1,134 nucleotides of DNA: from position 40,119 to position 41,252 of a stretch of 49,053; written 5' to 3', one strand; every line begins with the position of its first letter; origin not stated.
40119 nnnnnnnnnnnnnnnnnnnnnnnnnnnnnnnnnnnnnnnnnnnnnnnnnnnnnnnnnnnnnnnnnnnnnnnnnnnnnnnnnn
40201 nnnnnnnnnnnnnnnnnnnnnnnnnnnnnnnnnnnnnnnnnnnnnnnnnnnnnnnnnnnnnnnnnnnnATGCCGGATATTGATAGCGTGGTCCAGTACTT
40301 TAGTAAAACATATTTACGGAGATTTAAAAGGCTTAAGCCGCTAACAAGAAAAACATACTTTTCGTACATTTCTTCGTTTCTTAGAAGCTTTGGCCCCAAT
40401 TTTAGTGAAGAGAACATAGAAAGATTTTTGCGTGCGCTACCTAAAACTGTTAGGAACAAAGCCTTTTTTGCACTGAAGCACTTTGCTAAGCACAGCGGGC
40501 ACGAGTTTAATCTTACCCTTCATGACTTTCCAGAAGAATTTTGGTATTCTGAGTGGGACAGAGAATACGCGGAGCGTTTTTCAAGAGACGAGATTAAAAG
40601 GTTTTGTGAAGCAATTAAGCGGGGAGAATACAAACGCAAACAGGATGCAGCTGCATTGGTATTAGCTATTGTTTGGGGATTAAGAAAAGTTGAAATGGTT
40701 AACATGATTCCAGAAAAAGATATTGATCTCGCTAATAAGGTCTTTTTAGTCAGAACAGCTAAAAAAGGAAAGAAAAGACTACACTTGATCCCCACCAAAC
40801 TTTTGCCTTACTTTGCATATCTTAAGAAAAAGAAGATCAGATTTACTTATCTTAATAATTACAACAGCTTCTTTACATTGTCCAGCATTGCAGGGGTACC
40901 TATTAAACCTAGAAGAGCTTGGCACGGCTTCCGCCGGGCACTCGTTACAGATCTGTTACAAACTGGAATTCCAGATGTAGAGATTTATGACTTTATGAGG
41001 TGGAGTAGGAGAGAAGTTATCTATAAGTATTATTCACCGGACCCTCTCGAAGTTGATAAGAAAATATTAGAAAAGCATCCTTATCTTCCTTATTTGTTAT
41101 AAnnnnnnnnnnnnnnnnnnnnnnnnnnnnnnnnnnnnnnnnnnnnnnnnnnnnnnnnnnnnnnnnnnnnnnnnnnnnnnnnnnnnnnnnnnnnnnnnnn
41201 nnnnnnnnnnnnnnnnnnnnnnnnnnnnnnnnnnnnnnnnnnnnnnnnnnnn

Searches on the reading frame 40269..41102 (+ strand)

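Call 8: search_protein_families(library=phrogs, proteins=[window:40269-41102:+], max_evalue=0.01)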
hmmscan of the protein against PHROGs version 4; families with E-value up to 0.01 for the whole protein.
window:40269-41102:+ (277 aa): 2 families
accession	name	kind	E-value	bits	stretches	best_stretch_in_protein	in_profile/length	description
phrog_1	-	integration and excision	1.6e-14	55.1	1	21-256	181-434/611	integrase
phrog_216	-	integration and excision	1.9e-11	44.6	1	105-266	57-233/301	integrase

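Call 9: search_protein_families(library=pfam, proteins=[window:40269-41102:+], max_evalue=0.01)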
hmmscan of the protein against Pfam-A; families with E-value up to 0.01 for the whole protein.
window:40269-41102:+ (277 aa): 2 families
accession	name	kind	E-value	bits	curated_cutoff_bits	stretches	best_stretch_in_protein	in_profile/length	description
PF00589.27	Phage_integrase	-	1.9e-10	41.2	27.1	1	103-256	2-167/172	Phage integrase family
PF13495.12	Phage_int_SAM_4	-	0.0091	16.8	27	0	18-58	10-54/85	Phage integrase, N-terminal SAM-like domain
